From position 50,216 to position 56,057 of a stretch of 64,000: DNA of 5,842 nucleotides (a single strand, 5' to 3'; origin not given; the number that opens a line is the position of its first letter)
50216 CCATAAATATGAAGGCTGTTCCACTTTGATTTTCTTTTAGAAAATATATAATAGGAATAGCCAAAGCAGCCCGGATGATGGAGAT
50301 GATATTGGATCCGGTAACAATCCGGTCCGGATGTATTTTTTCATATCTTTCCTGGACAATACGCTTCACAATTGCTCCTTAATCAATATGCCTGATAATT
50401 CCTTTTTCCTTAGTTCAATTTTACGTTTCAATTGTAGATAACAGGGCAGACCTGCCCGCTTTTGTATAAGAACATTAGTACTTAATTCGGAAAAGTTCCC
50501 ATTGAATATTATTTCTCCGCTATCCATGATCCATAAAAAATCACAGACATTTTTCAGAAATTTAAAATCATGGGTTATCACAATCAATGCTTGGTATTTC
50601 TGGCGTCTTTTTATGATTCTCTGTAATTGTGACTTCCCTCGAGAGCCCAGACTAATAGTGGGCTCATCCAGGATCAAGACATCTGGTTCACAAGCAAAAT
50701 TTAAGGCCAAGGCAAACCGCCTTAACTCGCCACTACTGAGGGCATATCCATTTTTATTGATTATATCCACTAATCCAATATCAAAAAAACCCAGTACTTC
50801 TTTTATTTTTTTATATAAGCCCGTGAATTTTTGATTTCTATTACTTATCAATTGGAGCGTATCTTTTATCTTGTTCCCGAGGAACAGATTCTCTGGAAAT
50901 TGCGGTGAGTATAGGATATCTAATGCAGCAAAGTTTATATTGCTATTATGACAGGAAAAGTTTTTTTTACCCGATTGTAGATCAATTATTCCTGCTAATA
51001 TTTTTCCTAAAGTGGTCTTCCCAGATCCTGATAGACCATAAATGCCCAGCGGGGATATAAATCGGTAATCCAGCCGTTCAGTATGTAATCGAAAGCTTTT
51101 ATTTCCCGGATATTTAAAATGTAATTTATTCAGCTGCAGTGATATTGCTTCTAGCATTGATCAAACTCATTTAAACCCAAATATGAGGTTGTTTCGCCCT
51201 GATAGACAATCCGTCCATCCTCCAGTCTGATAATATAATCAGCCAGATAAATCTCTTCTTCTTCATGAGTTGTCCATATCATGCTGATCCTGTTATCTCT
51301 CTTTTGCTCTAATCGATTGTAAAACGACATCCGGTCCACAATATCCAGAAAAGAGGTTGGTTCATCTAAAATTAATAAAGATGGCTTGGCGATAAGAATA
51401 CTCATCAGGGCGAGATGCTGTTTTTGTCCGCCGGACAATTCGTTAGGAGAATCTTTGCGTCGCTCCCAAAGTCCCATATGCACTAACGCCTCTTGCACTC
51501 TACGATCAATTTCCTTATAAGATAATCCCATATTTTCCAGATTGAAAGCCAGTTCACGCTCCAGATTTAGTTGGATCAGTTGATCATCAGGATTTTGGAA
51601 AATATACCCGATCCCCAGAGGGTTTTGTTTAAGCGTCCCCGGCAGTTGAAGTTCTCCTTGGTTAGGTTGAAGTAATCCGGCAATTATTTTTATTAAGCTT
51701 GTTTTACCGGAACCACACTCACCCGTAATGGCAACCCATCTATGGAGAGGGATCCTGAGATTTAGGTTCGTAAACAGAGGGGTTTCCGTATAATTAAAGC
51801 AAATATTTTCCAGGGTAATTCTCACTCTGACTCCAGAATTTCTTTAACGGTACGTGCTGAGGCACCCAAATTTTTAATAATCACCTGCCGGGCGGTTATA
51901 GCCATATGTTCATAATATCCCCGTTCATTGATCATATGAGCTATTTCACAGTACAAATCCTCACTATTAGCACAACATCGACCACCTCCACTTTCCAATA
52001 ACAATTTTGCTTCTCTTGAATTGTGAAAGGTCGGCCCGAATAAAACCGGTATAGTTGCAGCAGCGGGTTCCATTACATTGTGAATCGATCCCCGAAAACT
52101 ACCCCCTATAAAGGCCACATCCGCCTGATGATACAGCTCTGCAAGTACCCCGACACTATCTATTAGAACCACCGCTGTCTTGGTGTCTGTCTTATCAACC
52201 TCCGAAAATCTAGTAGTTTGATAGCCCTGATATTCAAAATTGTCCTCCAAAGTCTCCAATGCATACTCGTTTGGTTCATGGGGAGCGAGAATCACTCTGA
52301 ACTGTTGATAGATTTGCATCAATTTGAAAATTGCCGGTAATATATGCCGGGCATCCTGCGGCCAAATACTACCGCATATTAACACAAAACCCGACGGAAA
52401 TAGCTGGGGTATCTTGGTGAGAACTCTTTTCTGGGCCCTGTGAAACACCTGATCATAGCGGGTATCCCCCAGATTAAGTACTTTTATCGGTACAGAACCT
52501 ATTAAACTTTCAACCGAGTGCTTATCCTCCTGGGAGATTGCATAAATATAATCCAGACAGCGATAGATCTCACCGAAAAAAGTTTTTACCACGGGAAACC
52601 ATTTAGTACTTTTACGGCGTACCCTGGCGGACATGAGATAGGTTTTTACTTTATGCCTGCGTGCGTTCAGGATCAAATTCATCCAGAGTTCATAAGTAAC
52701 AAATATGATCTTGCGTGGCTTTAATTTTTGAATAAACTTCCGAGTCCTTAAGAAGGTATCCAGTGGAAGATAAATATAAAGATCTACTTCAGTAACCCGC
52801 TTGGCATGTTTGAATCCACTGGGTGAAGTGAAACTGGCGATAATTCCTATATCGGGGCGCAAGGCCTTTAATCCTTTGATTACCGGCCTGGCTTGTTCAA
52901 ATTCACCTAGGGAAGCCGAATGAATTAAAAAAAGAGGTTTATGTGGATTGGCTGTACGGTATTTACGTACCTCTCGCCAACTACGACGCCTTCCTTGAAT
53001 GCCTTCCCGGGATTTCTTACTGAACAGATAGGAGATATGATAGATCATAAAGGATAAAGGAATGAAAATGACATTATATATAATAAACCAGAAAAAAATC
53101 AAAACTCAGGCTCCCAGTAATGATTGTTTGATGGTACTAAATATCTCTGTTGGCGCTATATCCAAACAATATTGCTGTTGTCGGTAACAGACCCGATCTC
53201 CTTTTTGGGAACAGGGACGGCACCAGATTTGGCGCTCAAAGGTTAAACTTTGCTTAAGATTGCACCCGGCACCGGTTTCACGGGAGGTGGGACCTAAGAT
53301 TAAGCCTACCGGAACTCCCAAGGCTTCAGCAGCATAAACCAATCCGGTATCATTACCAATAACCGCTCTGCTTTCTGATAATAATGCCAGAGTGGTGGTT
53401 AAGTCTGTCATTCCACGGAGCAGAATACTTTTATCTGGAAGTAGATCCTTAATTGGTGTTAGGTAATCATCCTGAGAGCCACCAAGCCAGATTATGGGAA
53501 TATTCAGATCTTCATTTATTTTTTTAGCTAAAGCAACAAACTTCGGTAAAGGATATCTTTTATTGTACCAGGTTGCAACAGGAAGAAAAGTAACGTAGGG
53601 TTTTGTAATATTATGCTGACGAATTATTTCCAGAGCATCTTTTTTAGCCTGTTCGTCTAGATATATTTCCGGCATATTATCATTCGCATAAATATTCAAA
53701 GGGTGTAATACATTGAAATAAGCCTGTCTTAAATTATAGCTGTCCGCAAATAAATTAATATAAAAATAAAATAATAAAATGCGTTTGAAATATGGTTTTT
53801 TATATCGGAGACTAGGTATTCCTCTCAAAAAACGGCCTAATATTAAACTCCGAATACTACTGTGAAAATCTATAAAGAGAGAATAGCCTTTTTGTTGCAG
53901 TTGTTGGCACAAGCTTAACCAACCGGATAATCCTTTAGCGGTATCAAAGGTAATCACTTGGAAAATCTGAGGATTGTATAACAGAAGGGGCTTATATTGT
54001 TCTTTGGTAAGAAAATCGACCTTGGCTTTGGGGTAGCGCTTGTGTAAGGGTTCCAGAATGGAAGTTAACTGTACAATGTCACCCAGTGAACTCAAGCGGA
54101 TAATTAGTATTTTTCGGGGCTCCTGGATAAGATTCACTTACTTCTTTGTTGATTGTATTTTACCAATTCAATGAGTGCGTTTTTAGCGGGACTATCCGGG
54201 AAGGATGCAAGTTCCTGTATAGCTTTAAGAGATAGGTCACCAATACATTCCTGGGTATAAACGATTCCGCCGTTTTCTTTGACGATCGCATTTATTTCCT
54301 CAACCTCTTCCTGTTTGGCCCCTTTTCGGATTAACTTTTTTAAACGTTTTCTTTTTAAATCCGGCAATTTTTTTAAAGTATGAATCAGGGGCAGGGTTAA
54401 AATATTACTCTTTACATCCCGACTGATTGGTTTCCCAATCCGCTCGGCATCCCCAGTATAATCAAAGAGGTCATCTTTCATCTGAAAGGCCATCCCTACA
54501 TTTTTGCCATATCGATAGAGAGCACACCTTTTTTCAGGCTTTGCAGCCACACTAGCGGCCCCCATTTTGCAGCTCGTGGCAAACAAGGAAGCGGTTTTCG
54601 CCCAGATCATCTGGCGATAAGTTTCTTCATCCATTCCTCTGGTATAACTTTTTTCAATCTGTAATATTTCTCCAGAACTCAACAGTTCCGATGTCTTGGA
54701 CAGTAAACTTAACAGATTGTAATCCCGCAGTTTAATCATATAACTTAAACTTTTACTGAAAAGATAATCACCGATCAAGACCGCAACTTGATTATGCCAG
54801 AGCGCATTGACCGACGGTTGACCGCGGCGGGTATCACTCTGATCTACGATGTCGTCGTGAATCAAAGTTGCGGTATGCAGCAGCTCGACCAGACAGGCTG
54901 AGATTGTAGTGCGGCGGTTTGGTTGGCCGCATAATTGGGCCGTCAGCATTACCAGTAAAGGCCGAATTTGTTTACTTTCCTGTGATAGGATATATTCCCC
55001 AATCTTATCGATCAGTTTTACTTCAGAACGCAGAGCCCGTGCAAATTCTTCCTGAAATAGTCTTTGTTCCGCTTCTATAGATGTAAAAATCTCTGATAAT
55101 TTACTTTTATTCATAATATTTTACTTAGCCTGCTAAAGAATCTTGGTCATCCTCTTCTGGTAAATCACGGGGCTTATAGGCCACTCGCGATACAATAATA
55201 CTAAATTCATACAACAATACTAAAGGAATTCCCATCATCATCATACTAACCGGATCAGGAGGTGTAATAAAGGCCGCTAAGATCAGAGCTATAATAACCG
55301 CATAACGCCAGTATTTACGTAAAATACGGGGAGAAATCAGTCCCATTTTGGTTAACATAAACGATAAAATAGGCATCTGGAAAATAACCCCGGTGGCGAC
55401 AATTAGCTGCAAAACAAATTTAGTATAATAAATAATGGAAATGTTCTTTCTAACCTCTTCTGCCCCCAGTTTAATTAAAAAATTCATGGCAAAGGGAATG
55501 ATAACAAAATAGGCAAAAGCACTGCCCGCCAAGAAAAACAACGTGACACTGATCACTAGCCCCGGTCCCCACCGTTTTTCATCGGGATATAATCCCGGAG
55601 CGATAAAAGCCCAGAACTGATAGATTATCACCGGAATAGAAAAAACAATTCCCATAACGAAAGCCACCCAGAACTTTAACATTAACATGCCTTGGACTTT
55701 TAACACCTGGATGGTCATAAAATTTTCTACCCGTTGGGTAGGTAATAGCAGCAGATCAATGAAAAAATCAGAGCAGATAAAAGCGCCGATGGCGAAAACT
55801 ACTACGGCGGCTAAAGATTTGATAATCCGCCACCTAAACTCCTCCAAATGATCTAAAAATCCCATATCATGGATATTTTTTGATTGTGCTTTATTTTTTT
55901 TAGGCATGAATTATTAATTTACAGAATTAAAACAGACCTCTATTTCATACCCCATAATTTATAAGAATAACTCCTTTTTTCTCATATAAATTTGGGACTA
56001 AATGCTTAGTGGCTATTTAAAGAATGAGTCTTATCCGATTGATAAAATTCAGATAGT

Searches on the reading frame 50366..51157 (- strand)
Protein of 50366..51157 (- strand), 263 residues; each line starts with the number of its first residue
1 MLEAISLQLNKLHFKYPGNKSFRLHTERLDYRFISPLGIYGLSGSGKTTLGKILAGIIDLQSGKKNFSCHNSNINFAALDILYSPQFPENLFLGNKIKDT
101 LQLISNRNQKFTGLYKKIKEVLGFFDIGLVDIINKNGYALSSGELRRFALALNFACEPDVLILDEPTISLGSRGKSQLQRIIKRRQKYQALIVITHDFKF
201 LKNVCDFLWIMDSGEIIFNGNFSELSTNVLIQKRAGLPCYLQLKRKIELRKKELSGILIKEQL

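Call 9: search_protein_families(library=pfam, proteins=[window:50366-51157:-], max_evalue=0.00001)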
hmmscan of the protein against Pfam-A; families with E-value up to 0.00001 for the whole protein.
window:50366-51157:- (263 aa): 1 family
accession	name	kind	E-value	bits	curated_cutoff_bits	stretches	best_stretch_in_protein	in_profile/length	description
PF00005.33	ABC_tran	-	8.2e-16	59.3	25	1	37-167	14-136/137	ABC transporter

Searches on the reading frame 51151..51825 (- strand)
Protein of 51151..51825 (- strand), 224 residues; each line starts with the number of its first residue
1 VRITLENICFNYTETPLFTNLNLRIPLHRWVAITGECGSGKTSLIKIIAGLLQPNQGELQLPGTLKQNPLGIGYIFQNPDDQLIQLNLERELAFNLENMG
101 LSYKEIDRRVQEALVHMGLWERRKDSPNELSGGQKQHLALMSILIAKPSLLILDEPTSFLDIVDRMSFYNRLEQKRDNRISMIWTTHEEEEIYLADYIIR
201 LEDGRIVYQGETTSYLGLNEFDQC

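Call 9: search_protein_families(library=pfam, proteins=[window:51151-51825:-], max_evalue=0.00001)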
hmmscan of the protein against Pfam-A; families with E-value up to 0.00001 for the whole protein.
window:51151-51825:- (224 aa): 3 families
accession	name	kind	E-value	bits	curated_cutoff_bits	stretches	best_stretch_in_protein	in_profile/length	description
PF00005.33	ABC_tran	-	5.8e-27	95.4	25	1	19-158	2-137/137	ABC transporter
PF13304.12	AAA_21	-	2.9e-11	44.4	27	1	89-188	195-299/304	AAA domain, putative AbiEii toxin, Type IV TA system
PF02463.25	SMC_N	-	3.2e-09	37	40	1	75-201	82-211/220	RecF/RecN/SMC N terminal domain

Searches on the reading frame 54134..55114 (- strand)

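Call 10: search_protein_families(library=pfam, proteins=[window:54134-55114:-], max_evalue=0.00001)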
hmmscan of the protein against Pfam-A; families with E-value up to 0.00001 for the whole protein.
window:54134-55114:- (326 aa): 1 family
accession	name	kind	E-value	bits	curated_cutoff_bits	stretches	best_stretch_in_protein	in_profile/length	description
PF00348.22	polyprenyl_synt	-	1.8e-71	240.7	27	1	33-275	2-248/251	Polyprenyl synthetase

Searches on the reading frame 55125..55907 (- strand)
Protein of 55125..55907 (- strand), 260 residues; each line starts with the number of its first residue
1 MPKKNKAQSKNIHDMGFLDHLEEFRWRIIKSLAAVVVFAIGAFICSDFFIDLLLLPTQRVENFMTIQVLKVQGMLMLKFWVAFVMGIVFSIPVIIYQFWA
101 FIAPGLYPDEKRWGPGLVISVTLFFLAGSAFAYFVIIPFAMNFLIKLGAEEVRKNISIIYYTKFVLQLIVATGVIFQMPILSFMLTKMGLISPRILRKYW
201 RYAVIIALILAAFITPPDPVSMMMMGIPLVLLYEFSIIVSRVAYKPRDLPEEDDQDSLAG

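Call 10: search_protein_families(library=pfam, proteins=[window:55125-55907:-], max_evalue=0.00001)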
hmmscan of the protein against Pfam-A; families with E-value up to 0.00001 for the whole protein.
window:55125-55907:- (260 aa): 1 family
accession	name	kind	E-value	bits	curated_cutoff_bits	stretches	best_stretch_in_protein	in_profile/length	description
PF00902.23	TatC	-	8.3e-66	222.2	25.1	1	19-228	1-208/208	Sec-independent protein translocase protein (TatC)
